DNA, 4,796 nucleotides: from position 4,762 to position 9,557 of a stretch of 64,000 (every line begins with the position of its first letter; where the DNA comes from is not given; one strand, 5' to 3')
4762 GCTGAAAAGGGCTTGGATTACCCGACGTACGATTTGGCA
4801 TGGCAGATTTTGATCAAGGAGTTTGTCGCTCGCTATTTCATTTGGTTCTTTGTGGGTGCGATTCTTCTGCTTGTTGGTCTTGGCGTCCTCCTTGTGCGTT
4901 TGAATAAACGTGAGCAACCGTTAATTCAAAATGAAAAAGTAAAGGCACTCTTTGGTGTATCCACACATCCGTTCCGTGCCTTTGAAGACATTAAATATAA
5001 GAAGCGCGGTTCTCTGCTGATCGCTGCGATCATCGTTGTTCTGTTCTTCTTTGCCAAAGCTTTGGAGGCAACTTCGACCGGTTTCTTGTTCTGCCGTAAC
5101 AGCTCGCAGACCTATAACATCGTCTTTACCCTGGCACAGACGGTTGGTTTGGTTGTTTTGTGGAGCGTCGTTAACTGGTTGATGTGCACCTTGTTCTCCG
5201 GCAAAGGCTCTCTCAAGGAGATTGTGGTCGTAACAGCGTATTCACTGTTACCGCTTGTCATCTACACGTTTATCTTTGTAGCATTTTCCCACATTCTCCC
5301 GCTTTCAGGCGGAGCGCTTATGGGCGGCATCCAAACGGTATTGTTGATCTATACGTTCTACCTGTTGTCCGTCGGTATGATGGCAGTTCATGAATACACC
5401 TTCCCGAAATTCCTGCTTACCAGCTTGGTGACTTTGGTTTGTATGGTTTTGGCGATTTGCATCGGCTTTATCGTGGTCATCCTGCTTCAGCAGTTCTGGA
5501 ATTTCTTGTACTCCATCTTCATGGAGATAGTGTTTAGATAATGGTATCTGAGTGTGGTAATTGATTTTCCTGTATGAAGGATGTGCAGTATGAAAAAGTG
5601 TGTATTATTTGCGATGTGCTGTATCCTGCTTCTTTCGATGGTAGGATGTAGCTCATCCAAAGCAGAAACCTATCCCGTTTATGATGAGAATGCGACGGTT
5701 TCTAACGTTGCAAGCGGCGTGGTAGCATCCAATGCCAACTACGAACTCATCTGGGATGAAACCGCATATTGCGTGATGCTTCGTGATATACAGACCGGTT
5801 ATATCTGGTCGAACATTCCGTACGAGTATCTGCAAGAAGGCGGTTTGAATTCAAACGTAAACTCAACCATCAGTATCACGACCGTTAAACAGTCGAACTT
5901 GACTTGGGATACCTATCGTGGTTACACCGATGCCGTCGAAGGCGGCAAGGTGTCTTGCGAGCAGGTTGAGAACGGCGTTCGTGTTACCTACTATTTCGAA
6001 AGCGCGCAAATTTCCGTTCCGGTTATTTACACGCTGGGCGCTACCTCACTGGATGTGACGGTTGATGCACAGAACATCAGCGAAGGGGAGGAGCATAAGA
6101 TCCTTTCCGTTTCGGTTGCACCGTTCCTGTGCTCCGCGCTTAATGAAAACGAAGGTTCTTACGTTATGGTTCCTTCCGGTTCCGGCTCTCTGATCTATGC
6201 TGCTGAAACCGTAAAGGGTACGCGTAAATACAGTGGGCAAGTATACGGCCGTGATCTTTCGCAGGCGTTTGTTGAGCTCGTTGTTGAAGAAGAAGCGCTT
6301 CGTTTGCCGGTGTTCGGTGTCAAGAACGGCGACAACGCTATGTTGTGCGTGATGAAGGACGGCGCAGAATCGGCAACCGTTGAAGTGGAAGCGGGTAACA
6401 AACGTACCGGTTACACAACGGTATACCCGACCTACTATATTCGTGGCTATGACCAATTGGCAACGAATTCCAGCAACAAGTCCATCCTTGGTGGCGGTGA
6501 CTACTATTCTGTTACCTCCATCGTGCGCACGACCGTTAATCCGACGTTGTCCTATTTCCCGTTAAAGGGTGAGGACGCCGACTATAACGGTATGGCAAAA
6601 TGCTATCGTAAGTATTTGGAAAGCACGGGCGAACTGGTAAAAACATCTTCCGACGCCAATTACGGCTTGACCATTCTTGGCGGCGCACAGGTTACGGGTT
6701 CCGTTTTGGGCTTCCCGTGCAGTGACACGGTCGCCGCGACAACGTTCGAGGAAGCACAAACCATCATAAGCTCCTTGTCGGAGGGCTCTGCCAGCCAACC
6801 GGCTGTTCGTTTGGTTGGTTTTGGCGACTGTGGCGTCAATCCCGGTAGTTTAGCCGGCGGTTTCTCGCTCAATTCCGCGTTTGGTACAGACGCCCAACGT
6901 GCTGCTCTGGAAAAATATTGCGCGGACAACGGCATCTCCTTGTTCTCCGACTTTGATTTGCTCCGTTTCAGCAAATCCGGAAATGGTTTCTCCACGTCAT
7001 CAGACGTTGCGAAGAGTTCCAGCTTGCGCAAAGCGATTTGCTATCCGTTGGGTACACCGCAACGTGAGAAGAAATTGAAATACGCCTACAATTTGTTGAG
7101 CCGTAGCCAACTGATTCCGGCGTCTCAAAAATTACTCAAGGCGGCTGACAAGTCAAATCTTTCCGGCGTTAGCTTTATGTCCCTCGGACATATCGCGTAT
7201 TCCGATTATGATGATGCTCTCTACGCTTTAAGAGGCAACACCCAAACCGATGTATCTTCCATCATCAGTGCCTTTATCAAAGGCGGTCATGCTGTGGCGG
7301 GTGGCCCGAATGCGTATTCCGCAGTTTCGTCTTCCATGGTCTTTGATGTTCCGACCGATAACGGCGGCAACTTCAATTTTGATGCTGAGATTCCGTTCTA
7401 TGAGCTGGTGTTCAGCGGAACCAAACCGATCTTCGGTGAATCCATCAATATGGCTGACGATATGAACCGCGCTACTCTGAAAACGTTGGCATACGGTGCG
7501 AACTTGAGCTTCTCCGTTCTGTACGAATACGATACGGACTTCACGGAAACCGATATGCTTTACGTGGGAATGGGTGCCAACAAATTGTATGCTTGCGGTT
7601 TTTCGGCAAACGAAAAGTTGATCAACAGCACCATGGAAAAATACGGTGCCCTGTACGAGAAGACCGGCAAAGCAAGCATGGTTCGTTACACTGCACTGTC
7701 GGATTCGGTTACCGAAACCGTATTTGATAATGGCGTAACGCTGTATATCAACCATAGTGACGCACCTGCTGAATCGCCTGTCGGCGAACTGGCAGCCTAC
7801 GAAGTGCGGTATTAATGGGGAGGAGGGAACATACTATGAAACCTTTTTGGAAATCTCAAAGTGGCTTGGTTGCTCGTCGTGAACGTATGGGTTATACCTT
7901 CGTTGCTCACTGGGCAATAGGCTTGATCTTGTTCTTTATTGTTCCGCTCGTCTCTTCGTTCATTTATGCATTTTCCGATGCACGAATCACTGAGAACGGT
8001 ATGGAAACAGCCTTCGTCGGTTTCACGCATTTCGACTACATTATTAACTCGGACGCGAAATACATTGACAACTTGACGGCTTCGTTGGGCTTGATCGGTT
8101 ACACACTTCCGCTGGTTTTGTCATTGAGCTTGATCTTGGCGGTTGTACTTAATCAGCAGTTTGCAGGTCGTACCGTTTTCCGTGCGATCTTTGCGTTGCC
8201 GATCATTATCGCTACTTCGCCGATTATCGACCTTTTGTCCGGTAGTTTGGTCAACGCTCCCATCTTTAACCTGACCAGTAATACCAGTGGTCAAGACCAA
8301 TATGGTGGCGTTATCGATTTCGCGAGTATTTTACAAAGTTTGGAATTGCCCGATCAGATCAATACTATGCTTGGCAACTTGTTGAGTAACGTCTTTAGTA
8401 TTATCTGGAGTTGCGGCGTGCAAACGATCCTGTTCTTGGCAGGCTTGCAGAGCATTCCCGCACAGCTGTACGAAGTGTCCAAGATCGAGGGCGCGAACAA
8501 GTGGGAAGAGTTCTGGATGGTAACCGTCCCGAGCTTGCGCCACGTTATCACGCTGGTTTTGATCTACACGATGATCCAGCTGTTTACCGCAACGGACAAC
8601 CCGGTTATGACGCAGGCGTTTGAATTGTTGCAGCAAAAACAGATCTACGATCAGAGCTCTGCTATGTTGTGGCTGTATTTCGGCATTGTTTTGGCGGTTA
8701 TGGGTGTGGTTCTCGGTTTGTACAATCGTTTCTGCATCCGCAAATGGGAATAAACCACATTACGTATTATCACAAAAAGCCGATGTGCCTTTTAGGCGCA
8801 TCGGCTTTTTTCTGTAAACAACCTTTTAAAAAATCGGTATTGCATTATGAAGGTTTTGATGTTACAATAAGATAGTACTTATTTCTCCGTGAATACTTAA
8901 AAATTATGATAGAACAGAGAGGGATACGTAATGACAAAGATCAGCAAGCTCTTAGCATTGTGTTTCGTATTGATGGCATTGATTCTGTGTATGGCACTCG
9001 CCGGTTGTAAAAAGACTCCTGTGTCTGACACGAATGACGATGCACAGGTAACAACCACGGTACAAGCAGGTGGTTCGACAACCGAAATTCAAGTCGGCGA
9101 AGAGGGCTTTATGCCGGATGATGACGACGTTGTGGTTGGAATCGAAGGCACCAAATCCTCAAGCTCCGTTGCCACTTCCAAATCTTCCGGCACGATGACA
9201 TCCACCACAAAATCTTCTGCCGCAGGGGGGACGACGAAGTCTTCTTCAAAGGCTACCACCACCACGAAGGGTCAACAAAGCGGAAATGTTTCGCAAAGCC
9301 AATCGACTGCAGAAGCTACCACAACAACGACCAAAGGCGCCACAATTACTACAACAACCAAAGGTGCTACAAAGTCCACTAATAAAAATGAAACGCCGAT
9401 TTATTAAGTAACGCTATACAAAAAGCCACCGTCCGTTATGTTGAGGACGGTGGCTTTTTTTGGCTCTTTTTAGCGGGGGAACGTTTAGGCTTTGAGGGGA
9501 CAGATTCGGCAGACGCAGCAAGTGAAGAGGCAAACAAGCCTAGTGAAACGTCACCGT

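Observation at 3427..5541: Secreted NHL-type propeller fused to a Yip1-like membrane domain inside a transporter operon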

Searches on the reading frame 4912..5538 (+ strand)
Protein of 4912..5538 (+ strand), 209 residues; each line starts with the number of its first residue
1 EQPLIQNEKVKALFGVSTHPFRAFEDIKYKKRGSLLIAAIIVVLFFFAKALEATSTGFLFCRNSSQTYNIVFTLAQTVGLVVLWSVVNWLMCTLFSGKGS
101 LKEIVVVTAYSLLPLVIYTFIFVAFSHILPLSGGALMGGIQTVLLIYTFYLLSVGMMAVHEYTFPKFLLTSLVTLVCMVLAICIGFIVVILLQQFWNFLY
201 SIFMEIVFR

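Call 53: search_solved_structures(query=A4, max_evalue=10)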
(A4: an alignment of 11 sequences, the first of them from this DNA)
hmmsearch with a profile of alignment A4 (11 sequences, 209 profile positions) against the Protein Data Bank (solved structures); distinct sequences matched with E-value up to 10: 0.

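Call 61: search_protein_representatives(protein=window:4912-5538:+)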
Query: 209 residues. Proteins with E-value up to 0.001 (for the whole library): 1331; up to 1e-10: 894; up to 1e-30: 59. The best 150 are listed.
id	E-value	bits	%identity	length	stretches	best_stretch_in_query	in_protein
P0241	9.4e-61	221.7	51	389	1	5-209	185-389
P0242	2.8e-60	220.1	52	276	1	4-209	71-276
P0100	2.7e-59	216.9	47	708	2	4-209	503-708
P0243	2.7e-53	197.3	47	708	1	7-209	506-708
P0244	4.7e-52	193.3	46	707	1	4-209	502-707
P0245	3.5e-51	190.5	49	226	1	4-209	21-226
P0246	2.6e-50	187.6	45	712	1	9-209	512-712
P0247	2.2e-45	171.5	41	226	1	4-207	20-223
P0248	5.0e-45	170.4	40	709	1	4-209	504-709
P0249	1.2e-44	169.1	42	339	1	4-207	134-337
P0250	8.8e-44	166.3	42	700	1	4-209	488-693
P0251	2.6e-42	161.5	41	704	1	4-209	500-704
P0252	5.5e-42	160.4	43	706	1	3-209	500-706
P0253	1.7e-41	158.9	38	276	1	4-209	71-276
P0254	2.1e-41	158.5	42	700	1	5-208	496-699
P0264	2.2e-37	145.4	40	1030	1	5-209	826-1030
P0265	3.9e-37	144.6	40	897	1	5-206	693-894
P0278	7.1e-34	134.0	32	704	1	4-207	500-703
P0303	8.2e-30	120.7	31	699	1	16-209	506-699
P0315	9.9e-29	117.2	32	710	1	1-207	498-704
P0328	1.0e-27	113.9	31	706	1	6-209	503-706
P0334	1.9e-27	113.0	32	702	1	18-208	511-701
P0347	1.1e-26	110.5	31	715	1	5-209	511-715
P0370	2.1e-25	106.3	32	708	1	15-207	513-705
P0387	5.8e-25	104.9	30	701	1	4-207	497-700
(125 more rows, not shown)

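Call 77: list_cluster_members(proteins=[P0264, P0265, P0278, P0303, P0315, P0328, P0347, P0387, P0370, P0334])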
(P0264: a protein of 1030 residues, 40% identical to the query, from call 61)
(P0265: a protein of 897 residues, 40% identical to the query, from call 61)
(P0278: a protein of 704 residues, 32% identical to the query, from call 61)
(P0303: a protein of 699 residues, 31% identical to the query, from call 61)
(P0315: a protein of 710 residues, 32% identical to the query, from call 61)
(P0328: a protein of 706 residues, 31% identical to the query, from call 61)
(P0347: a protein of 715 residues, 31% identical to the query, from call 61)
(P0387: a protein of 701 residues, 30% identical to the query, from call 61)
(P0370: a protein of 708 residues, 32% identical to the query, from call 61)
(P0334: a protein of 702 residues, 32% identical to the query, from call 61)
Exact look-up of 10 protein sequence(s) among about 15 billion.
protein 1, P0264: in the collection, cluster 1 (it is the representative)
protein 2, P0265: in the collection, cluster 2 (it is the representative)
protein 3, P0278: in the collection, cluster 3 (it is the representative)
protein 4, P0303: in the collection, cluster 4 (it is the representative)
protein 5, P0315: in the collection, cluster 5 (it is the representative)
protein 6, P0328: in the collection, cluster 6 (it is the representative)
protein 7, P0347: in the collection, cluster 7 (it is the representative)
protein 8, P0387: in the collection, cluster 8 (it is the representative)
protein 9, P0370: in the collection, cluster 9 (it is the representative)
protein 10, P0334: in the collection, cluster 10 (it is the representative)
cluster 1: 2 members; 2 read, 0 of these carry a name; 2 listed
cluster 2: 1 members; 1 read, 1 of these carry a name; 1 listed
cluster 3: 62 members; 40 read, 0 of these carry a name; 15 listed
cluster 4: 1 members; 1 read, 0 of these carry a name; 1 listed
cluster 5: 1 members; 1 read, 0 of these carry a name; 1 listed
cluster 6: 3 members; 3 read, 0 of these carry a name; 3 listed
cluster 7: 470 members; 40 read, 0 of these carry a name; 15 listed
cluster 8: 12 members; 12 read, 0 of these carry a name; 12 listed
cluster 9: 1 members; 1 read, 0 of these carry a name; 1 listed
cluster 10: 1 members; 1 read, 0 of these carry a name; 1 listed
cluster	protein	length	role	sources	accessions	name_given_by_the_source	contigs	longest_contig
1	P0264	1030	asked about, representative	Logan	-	-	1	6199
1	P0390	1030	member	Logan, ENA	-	-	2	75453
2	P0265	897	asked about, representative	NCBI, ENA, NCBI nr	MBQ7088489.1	MAG: YIP1 family protein [Clostridia bacterium] | YIP1 family protein [Clostridia bacterium]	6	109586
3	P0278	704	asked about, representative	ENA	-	-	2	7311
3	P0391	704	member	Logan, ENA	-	-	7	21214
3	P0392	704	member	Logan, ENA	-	-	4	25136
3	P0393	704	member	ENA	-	-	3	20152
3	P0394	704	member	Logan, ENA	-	-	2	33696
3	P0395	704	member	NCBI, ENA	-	-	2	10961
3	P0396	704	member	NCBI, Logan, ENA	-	-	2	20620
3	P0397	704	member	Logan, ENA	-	-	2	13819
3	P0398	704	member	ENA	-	-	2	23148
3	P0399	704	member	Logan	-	-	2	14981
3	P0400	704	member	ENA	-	-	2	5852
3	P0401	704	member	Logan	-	-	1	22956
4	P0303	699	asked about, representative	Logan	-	-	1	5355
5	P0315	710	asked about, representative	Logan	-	-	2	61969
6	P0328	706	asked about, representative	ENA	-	-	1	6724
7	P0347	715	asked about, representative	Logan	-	-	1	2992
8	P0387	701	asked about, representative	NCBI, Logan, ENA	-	-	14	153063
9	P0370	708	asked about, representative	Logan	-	-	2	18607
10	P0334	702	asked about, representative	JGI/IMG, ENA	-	-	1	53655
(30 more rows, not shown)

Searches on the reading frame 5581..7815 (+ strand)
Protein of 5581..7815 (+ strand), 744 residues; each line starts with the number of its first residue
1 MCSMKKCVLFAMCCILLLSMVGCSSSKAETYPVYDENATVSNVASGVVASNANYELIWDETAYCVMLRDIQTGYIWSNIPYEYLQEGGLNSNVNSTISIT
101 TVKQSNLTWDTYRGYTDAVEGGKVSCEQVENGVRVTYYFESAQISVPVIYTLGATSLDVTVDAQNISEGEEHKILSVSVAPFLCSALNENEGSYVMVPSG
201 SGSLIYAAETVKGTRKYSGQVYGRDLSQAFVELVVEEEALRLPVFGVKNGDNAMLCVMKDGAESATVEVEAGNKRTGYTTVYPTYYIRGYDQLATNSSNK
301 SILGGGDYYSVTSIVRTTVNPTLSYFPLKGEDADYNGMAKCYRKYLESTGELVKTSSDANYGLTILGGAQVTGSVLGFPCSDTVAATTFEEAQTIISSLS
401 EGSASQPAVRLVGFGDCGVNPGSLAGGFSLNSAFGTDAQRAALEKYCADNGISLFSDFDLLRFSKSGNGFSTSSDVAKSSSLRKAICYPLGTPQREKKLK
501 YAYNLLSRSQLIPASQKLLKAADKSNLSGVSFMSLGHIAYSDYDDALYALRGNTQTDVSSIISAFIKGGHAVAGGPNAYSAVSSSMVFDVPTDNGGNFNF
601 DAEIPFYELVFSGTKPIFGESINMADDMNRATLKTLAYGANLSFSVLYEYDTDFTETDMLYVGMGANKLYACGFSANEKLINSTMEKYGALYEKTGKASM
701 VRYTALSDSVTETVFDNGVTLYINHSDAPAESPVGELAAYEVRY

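Call 3: search_protein_families(library=pfam, proteins=[window:5581-7815:+], max_evalue=1)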
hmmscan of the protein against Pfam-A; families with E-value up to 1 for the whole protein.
window:5581-7815:+ (744 aa): 2 families
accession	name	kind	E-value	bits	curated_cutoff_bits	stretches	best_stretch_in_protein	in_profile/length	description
PF18952.6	DUF5696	-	1.5e-121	407.3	25.6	1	126-731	4-601/612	Family of unknown function (DUF5696)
PF13786.12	DUF4179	-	0.43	11.5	30.1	0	685-724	34-77/94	Domain of unknown function (DUF4179)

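Call 4: search_protein_families(library=ncbifam, proteins=[window:5581-7815:+], max_evalue=1)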
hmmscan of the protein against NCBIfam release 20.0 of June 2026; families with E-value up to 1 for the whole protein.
window:5581-7815:+ (744 aa): 2 families
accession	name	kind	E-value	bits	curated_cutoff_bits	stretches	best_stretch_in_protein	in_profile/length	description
NF050142.1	PG1828_fam_lipo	equivalog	0.057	14.2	50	1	4-52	1-45/59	PG1828 family lipoprotein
TIGR01964.1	chpXY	subfamily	0.065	12.1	293.7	1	558-623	218-285/411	CO2 hydration protein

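Call 22: find_homologous_proteins(query=window:5581-7815:+)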
Query window:5581-7815:+ (744 aa): 214 proteins with E <= 0.001 among 8000 candidates; the best 120 are listed.
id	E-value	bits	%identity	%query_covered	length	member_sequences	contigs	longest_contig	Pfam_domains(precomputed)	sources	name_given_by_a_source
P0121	0.0e+0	1575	95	100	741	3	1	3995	PF18952.7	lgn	-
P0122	0.0e+0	1400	84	100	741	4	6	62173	PF18952.7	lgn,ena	-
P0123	0.0e+0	1393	83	100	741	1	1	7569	PF18952.7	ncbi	-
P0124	0.0e+0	1388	83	100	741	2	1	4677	PF18952.7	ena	-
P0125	0.0e+0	1382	83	100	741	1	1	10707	PF18952.7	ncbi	-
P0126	0.0e+0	1382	83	100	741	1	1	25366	PF18952.7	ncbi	-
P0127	0.0e+0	1366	82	100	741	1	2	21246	PF18952.7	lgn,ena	-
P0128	0.0e+0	1362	82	100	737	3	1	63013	PF18952.7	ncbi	-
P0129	0.0e+0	1361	82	100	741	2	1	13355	PF18952.7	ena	-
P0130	0.0e+0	1353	81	100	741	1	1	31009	PF18952.7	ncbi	-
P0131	0.0e+0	1225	72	98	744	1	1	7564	PF18952.7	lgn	-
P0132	0.0e+0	1221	72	100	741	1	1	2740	PF18952.7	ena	-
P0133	0.0e+0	1169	69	100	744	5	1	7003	PF18952.7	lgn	-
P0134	0.0e+0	1167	69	100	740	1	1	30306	PF18952.7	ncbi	-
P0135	0.0e+0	1163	69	100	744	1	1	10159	PF18952.7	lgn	-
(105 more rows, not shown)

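Call 26: search_solved_structures(query=A2, max_evalue=10)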
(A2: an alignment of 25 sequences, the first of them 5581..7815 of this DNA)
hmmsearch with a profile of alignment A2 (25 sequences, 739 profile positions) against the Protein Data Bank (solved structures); distinct sequences matched with E-value up to 10: 6.
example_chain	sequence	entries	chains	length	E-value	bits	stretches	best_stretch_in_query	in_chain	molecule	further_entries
8rzk_A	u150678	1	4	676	5.7e-06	27.9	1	312-403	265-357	Conserved hypothetical periplasmic protein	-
5opq_A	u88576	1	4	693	5.8e-06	27.9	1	312-403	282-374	3,6-anhydro-D-galactosidase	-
8rzg_A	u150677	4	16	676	5.8e-06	27.9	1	312-403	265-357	Conserved hypothetical periplasmic protein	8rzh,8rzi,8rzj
6r3z_A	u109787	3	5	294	0.87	10.8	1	525-570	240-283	Probable adhesion protein | Adhesion protein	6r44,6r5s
7fh0_A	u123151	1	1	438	0.93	10.7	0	662-709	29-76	Spike protein S1,Spike protein S1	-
21jh_A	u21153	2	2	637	2.8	9.1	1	422-466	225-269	1,4-alpha-glucan branching enzyme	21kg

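Call 35: predict_structure(alignment_id=A2)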
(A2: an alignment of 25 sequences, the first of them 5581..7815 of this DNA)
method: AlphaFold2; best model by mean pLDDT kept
length: 744 residues; sequences in the alignment: 25
mean_pLDDT: 87.9   pTM: 0.89
mean pLDDT of the five models: 87.9, 87.6, 86.4, 86.0, 85.9
residues with pLDDT >= 90: 483; 70-90: 190; 50-70: 37; < 50: 34
segments of 3 or more residues with pLDDT < 50: 20-28, 298-305, 491-496, 659-667
pLDDT, mean of each block of 10 residues (from residue 1): 66 67 45 86 94 96 95 94 88 93 90 94 94 96 96 96 93 95 93 91 90 89 86 64 95 95 94 92 94 65 57 87 96 96 94 86 93 81 92 96 88 89 79 93 96 94 88 93 82 52 90 94 94 91 89 92 96 94 94 82 94 92 88 93 93 66 51 91 92 89 94 96 96 96 94
secondary structure, 60 per line:
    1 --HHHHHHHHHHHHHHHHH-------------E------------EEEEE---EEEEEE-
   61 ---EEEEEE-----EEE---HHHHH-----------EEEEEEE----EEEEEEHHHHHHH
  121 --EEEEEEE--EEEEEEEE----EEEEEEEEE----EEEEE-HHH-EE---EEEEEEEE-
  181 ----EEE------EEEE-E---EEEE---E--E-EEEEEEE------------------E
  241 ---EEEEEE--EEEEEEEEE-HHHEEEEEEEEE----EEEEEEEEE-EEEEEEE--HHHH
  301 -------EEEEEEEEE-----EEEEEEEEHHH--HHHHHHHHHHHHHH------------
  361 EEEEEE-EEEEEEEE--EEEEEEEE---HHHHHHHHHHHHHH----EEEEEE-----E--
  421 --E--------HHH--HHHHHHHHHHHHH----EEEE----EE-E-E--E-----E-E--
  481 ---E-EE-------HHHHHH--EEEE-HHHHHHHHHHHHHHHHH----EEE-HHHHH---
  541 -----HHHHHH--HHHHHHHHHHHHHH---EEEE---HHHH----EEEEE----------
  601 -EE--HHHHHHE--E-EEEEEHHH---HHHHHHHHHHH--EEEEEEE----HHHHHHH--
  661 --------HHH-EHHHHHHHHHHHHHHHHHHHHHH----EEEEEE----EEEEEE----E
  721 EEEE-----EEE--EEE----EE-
elements in order (helices of 4 or more, strands of 3 or more residues): H3-19 E46-50 E54-59 E64-69 E75-77 H81-85 E97-103 E108-113 H114-120 E123-129 E132-139 E144-152 E157-161 E172-179 E185-187 E194-197 E203-206 E215-221 E244-249 E252-260 E265-273 E278-286 E288-294 H297-300 E308-316 E322-329 H335-348 E361-366 E368-375 E378-385 H389-402 E407-412 H437-449 E454-457 H495-500 E503-506 H508-524 E529-531 H533-537 H546-551 H554-567 E571-574 H578-581 E586-590 H606-611 E617-621 H628-638 E641-647 H652-658 H674-695 E700-705 E710-715 E720-724 E730-732 E735-737

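Call 37: fold_search(model_id=the predicted structure, library=pdb)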
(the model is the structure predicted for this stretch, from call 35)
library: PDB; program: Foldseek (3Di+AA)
matches with E <= 10: 1616; with E <= 0.001: 348
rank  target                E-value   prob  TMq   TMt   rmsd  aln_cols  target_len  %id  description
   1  5opq_A                8.5e-29  1.00  0.59  0.66   7.1       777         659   14  A 3,6-anhydro-D-galactosidase produced by Zobellia galactanivorans. This is an exo-lytic enzyme that hydrolyzes termin (released 2017-11-29)
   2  8rzk_A                2.2e-27  1.00  0.61  0.67   6.6       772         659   13  The Michaelis complex of ZgGH129 D486N from Zobellia galactanivorans with neo-b/k-oligo-carrageenan tetrasaccharide (b (released 2024-07-31)
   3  5opq_D                2.2e-27  1.00  0.60  0.67   6.9       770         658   14  A 3,6-anhydro-D-galactosidase produced by Zobellia galactanivorans. This is an exo-lytic enzyme that hydrolyzes termin (released 2017-11-29)
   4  5wzr_A                4.9e-25  1.00  0.60  0.70   6.7       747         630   13  Alpha-N-acetylgalactosaminidase NagBb from Bifidobacterium bifidum - Gal-NHAc-DNJ complex (released 2017-06-07)
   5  5wzr_B                1.0e-24  1.00  0.62  0.72   6.7       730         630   13  Alpha-N-acetylgalactosaminidase NagBb from Bifidobacterium bifidum - Gal-NHAc-DNJ complex (released 2017-06-07)
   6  5wzq_A                1.1e-24  1.00  0.59  0.71   6.8       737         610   13  Alpha-N-acetylgalactosaminidase NagBb from Bifidobacterium bifidum - quadruple mutant (released 2017-06-07)
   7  5wzn_A                2.2e-24  1.00  0.60  0.71   6.6       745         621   13  Alpha-N-acetylgalactosaminidase NagBb from Bifidobacterium bifidum - GalNAc complex (released 2017-06-07)
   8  5wzp_A                3.3e-24  1.00  0.60  0.72   6.9       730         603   14  Alpha-N-acetylgalactosaminidase NagBb from Bifidobacterium bifidum - ligand free (released 2017-06-07)
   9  5wzq_B                5.1e-24  1.00  0.60  0.72   7.1       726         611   14  Alpha-N-acetylgalactosaminidase NagBb from Bifidobacterium bifidum - quadruple mutant (released 2017-06-07)
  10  5wzn_B                1.2e-23  1.00  0.61  0.72   6.8       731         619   13  Alpha-N-acetylgalactosaminidase NagBb from Bifidobacterium bifidum - GalNAc complex (released 2017-06-07)
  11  5wzp_B                7.8e-23  1.00  0.59  0.72   7.1       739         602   12  Alpha-N-acetylgalactosaminidase NagBb from Bifidobacterium bifidum - ligand free (released 2017-06-07)
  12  6qev_B                6.6e-19  1.00  0.44  0.27   9.2       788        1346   10  EngBF DARPin Fusion 4b B6 (released 2019-11-06)
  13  6sh9_B                2.2e-18  1.00  0.43  0.27   9.9       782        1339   11  EngBF DARPin Fusion 4b D12 (released 2019-11-06)
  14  2zxq                  1.1e-17  1.00  0.43  0.30  10.0       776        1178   10  Crystal structure of endo-alpha-N-acetylgalactosaminidase from Bifidobacterium longum (EngBF) (released 2009-06-16)
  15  6qfk_A                2.0e-17  1.00  0.43  0.27  10.0       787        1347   10  EngBF DARPin Fusion 4b G10 (released 2019-11-06)
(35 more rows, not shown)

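Call 38: search_dna_similar(query=window:5581-7815:+, collection=plasmids, mode=protein, max_evalue=0.001, max_rows=30)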
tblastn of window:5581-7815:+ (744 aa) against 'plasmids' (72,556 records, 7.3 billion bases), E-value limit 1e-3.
Records with a match: 2; places in all: 2; records where one place covers at least 80% of the query: 1.
Best place of each record, by identity: <60% 2.
By first word of the organism name: Butyrivibrio 1; Paenibacillus 1.
By predicted mobility (MOB-suite, as given by PLSDB): non-mobilizable 2.
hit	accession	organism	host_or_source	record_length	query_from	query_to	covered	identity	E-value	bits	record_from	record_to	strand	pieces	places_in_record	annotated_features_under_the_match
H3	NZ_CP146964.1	Butyrivibrio fibrisolvens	Bovinae,Bovine rumen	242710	144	728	79%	27.0%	2e-38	162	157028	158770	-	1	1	DUF5696 domain-containing protein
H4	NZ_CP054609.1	Paenibacillus cellulosilyticus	cell culture,soil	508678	63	727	89%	21.1%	7e-15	87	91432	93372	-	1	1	DUF5696 domain-containing protein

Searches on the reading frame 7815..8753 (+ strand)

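Call 3: search_protein_families(library=pfam, proteins=[window:7815-8753:+], max_evalue=1)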
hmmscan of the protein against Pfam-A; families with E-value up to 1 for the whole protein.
window:7815-8753:+ (312 aa): 3 families
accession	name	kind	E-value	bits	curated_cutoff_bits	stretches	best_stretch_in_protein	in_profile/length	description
PF00528.27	BPD_transp_1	-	5.2e-07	30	26.4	1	112-300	43-169/184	Binding-protein-dependent transport system inner membrane component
PF11857.13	DUF3377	-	0.024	15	26.5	0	232-258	28-53/72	Domain of unknown function (DUF3377)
PF15103.11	G0-G1_switch_2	-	0.12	13.3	27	1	270-307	13-47/105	G0/G1 switch protein 2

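Call 4: search_protein_families(library=ncbifam, proteins=[window:7815-8753:+], max_evalue=1)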
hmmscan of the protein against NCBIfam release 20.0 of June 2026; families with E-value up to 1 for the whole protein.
window:7815-8753:+ (312 aa): 7 families
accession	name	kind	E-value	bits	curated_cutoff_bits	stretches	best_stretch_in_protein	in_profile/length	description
NF007852.0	PRK10561.1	equivalog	7.1e-10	39.2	335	1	15-260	3-230/295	sn-glycerol-3-phosphate ABC transporter permease UgpA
TIGR03262.1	PhnU2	equivalog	3.2e-08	32.7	593.25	1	30-258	7-203/546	putative 2-aminoethylphosphonate ABC transporter permease subunit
NF008232.0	PRK10999.1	equivalog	9.4e-06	24.6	392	1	205-252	392-439/520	maltose ABC transporter permease MalF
NF040932.1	ABC_arch_GlcU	equivalog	0.0002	21.1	340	1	182-263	130-208/272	glucose ABC transporter permease GlcU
TIGR00969.1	3a0106s02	subfamily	0.00048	19.7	240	2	74-135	52-112/272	sulfate ABC transporter permease subunit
NF006954.0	PRK09433.1-5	equivalog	0.0013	17.5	821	1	97-258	56-201/530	thiamine/thiamine pyrophosphate ABC transporter permease ThiP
TIGR02141.1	modB_ABC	equivalog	0.029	14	182.6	1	208-245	100-137/208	molybdate ABC transporter permease subunit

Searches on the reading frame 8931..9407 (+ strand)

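Call 3: search_protein_families(library=pfam, proteins=[window:8931-9407:+], max_evalue=1)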
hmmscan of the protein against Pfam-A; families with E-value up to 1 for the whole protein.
window:8931-9407:+ (158 aa): 2 families
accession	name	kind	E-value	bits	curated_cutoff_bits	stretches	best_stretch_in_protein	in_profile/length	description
PF20404.3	DUF6694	-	0.036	14.9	24.3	1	14-45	3-34/102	Family of unknown function (DUF6694)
PF07265.16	TAP35_44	-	0.26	11.7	25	1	1-54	1-55/119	Tapetum specific protein TAP35/TAP44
